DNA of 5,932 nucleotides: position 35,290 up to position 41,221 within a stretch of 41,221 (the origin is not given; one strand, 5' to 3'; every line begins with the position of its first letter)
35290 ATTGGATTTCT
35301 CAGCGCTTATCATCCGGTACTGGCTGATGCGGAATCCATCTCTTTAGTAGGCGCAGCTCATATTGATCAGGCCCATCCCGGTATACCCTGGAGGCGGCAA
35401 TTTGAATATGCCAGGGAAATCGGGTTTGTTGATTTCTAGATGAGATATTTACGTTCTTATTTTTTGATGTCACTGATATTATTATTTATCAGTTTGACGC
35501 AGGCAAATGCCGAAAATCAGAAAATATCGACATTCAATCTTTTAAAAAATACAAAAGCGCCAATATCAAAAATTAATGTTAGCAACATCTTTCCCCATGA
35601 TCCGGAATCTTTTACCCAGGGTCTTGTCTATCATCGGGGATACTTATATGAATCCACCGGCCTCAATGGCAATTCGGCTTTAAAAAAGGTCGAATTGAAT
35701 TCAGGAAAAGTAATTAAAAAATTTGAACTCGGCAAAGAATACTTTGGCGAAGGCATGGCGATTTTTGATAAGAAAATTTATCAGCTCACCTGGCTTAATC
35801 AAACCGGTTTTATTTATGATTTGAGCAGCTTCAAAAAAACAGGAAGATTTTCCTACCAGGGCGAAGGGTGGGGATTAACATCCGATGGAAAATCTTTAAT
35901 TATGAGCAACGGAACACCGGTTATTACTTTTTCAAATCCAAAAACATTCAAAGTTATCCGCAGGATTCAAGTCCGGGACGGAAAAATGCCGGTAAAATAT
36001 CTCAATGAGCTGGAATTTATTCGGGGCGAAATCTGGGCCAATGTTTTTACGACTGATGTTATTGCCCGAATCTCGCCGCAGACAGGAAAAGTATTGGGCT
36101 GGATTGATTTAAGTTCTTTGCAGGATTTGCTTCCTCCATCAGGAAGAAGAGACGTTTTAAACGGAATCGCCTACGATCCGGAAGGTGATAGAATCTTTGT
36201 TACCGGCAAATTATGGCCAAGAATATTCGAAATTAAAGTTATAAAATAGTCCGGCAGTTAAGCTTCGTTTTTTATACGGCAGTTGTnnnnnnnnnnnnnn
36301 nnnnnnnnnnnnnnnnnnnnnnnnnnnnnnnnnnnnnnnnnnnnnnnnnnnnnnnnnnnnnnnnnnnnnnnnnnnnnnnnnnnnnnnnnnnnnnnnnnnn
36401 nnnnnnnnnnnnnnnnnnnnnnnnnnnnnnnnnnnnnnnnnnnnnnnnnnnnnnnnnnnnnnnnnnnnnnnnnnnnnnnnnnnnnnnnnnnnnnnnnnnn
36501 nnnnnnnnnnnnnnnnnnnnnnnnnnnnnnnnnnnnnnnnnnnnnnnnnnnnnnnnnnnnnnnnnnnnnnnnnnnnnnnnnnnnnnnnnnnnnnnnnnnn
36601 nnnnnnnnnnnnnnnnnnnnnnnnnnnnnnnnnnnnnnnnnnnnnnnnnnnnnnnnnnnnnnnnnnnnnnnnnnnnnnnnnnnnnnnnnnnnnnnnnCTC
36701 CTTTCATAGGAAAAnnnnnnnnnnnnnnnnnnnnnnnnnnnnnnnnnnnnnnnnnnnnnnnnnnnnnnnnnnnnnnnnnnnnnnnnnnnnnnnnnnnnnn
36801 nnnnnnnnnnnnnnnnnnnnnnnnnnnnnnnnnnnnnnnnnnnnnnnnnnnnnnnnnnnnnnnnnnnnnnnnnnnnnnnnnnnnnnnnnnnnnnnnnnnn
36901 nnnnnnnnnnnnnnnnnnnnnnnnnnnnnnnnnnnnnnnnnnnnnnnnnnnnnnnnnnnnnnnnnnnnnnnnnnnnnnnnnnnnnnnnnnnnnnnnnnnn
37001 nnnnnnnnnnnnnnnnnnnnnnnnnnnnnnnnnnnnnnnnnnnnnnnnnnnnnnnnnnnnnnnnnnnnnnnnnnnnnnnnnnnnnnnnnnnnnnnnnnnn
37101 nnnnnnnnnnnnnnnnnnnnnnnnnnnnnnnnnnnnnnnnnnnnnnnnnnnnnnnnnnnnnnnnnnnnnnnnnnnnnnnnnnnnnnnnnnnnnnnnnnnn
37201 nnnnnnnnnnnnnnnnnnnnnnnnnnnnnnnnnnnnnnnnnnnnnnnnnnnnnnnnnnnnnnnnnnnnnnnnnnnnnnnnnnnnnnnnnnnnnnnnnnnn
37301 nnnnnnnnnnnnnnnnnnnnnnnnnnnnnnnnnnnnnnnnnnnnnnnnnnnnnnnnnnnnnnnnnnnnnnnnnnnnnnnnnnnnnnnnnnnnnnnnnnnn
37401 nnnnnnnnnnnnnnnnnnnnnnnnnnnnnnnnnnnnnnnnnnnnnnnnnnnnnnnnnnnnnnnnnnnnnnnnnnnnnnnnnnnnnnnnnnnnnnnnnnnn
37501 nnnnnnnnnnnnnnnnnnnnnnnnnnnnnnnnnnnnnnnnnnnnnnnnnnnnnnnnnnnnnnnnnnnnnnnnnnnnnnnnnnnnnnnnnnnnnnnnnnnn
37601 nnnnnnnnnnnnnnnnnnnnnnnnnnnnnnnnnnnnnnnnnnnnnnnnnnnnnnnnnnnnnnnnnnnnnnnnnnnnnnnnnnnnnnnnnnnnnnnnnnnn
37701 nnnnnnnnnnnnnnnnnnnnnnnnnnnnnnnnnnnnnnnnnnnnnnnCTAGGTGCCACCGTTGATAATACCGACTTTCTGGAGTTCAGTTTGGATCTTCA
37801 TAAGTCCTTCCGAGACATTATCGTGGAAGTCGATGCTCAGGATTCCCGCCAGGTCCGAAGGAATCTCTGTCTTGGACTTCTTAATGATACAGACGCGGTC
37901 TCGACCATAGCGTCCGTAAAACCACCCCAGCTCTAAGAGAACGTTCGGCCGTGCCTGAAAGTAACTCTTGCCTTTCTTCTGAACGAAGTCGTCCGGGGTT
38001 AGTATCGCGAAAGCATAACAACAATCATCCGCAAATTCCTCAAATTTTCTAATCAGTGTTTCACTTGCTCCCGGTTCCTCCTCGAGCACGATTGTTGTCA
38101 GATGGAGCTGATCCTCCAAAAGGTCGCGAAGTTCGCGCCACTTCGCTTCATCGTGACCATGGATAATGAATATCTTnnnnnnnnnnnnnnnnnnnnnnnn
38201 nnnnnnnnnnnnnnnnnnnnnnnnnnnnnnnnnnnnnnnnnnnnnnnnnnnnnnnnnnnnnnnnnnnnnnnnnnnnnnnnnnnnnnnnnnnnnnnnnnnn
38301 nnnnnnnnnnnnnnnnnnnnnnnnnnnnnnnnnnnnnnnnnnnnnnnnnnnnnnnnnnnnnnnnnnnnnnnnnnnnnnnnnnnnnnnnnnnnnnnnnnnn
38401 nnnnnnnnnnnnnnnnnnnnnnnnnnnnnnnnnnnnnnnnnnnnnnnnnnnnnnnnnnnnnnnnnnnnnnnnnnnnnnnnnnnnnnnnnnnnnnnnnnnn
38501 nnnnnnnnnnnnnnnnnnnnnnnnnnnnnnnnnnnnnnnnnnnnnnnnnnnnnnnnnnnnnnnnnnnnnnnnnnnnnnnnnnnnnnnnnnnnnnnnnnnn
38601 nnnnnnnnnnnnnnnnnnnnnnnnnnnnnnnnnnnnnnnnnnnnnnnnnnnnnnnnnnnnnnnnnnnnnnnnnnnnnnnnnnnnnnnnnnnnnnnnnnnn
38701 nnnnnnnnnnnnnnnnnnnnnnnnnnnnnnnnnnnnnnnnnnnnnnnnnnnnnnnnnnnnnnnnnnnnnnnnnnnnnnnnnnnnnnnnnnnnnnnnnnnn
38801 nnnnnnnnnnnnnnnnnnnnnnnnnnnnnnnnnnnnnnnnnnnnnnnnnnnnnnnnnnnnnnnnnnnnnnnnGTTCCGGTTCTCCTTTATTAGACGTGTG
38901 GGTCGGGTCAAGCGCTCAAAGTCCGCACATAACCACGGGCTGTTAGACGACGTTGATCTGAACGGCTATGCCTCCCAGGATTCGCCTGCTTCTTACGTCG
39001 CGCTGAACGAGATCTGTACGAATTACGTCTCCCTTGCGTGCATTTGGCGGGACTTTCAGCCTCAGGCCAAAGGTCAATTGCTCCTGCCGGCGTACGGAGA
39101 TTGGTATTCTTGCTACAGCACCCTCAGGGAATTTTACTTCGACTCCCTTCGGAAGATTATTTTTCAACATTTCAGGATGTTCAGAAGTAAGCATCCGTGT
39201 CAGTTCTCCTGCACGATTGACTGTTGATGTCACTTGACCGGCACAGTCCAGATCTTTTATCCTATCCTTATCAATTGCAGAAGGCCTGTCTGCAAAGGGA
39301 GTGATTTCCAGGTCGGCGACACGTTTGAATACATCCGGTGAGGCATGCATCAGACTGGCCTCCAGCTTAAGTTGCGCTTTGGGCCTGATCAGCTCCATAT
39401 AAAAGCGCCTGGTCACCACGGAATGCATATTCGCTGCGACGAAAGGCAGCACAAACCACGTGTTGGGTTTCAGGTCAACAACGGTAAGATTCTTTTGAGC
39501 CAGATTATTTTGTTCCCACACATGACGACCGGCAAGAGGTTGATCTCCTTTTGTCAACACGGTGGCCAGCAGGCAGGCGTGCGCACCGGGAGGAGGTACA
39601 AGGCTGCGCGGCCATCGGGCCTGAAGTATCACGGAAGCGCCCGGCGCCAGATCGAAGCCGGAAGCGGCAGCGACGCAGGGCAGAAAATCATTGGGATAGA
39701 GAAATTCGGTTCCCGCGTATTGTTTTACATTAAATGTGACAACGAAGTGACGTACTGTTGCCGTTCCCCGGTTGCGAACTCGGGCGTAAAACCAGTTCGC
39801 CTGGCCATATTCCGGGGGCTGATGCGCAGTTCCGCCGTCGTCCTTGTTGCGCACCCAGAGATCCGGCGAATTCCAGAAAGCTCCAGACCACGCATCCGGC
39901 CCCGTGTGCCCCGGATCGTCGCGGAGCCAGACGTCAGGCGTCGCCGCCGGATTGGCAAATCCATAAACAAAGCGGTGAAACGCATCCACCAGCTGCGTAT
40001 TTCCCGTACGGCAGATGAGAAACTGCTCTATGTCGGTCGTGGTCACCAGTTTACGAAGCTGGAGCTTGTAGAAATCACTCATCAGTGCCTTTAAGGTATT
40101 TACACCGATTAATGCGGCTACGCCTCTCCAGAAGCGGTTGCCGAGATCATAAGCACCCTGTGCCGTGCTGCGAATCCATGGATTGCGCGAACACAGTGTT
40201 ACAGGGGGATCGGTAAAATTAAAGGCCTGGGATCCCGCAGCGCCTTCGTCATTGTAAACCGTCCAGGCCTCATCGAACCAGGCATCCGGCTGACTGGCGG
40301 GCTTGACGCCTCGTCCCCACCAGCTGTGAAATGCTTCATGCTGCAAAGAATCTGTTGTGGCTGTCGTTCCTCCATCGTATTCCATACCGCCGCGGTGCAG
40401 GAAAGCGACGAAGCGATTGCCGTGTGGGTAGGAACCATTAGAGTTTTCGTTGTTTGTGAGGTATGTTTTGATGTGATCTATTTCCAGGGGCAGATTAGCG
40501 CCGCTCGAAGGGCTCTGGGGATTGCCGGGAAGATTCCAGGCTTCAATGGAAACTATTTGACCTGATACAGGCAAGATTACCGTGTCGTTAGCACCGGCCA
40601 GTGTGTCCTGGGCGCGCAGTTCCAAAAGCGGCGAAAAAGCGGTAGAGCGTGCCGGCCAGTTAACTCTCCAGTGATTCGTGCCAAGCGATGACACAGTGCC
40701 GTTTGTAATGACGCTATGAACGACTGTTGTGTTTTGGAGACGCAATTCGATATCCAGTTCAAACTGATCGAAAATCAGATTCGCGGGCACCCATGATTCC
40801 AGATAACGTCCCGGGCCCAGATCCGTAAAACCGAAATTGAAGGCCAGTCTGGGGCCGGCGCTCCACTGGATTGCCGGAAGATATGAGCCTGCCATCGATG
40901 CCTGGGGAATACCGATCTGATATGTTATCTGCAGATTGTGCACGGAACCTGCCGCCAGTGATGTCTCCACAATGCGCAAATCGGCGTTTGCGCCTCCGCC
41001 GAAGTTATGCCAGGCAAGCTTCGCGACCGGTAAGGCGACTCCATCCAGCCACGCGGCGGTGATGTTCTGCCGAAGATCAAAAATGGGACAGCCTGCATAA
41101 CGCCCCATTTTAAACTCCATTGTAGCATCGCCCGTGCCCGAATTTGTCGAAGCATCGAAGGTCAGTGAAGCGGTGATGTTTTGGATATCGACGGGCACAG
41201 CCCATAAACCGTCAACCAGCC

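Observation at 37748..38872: TIR-like domain fused to a helical N-terminal domain with no recognisable sensor motif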

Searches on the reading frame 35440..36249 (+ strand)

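Call 3: search_protein_families(library=pfam, proteins=[window:35440-36249:+], max_evalue=0.1)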
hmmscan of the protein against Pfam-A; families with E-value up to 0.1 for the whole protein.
window:35440-36249:+ (269 aa): 2 families
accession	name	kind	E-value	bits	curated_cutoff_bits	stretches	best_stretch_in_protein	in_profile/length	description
PF05096.18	Glu_cyclase_2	-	2.4e-97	325.7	22.3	1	30-267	18-249/249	Glutamine cyclotransferase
PF21959.2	DUF6923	-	0.00042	20.6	27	1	145-219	93-165/234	Repeat of unknown function (DUF6923)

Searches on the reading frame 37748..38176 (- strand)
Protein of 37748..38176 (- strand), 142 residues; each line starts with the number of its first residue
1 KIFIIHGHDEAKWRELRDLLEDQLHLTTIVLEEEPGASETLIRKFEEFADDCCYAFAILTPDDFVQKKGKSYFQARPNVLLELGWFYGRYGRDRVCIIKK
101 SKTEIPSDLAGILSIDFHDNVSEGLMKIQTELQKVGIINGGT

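Call 89: search_solved_structures(query=window:37748-38176:-, max_evalue=0.01, show_alignments=3)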
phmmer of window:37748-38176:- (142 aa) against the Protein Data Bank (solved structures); distinct sequences matched with E-value up to 0.01: 5.
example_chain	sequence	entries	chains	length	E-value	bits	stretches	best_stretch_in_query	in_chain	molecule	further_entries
7un8_A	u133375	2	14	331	3.1e-08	36.7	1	49-121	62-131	CD-NTase-associated protein 12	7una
9lmq_A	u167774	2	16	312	4.7e-07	32.8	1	54-118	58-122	CD-NTase-associated protein 12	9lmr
8jsj_A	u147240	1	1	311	0.00032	23.6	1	42-120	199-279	PycTIR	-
2eix_A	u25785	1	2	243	0.0065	19.4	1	27-133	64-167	NADH-cytochrome b5 reductase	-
7un9_A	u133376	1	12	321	0.0085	19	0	57-99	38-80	CD-NTase-associated protein 12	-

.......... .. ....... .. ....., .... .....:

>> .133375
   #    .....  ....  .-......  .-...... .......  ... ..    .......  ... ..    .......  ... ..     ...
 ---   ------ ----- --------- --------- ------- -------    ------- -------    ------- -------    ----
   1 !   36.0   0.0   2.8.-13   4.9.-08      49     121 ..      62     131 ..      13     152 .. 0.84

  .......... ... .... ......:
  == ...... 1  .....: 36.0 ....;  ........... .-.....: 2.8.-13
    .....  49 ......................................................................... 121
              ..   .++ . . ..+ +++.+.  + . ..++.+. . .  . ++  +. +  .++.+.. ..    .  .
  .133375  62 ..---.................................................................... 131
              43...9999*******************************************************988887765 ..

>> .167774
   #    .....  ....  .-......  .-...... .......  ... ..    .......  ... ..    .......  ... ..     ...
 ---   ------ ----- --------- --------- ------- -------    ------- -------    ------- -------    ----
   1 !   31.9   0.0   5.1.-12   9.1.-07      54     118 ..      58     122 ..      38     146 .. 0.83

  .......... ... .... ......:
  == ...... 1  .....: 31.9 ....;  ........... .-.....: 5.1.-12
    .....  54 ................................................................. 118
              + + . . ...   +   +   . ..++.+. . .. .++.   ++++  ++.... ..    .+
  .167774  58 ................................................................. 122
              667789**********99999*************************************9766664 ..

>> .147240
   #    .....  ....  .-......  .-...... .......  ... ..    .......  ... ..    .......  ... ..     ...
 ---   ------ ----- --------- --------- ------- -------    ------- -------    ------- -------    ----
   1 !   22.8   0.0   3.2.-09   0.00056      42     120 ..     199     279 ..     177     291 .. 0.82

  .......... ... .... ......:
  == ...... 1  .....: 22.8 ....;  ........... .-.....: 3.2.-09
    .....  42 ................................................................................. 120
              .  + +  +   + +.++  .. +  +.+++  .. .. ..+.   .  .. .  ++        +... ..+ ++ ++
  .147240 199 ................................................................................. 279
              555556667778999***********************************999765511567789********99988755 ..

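Call 93: search_protein_families(library=phrogs, proteins=[window:37748-38176:-], max_evalue=0.01)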
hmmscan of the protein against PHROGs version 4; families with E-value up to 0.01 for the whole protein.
window:37748-38176:- (142 aa): 1 family
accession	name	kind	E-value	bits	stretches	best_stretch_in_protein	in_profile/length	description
phrog_16442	-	unknown function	2.4e-35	123.1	1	1-137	147-284/287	-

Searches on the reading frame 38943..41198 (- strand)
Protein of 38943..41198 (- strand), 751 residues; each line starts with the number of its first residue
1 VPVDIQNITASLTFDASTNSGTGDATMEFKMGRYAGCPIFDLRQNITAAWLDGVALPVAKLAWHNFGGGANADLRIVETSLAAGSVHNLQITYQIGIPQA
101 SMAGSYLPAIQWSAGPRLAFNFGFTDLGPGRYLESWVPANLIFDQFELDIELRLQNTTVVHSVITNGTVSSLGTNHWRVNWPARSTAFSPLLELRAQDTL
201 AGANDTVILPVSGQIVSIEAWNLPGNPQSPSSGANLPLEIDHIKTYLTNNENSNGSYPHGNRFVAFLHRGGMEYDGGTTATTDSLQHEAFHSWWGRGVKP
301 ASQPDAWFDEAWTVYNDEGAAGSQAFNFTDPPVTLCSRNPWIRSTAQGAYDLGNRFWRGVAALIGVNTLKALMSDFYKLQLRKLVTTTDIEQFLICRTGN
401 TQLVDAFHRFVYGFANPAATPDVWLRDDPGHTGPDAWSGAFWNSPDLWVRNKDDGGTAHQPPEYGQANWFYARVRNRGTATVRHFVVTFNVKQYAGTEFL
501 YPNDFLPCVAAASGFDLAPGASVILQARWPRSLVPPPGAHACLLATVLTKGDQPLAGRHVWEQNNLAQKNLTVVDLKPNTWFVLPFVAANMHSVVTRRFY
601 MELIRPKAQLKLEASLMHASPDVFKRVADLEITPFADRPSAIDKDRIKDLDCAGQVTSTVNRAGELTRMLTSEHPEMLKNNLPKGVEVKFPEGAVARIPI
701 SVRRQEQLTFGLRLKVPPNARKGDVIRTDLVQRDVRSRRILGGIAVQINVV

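Call 3: search_protein_families(library=pfam, proteins=[window:38943-41198:-], max_evalue=0.1)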
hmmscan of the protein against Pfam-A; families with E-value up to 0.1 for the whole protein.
window:38943-41198:- (751 aa): 3 families
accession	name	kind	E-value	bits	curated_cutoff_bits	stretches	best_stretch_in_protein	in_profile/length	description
PF01433.26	Peptidase_M1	-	0.016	15.3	27.7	1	281-317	67-103/218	Peptidase family M1 domain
PF07705.17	CARDB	-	0.047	14.3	22.7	0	445-494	2-47/101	CARDB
PF25059.1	FN3_DSCAM-DSCAML_C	-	0.051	14.3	39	0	562-592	38-68/89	DSCAM/DSCAML C-terminal Fn3-like domain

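Call 4: search_protein_families(library=padloc, proteins=[window:38943-41198:-], max_evalue=0.1)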
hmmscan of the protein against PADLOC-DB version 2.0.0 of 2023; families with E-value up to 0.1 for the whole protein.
window:38943-41198:- (751 aa): 0 families

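Call 5: search_protein_families(library=ncbifam, proteins=[window:38943-41198:-], max_evalue=0.1)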
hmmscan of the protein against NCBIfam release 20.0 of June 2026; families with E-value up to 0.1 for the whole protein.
window:38943-41198:- (751 aa): 1 family
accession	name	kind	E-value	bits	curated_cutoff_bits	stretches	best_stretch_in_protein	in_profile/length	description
TIGR02411.1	leuko_A4_hydro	equivalog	0.065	11.9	761.7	1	281-322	278-319/600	leukotriene-A(4) hydrolase/aminopeptidase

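Call 93: search_protein_families(library=phrogs, proteins=[window:38943-41198:-], max_evalue=0.01)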
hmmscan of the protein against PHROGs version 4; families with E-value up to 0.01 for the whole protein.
window:38943-41198:- (751 aa): 0 families
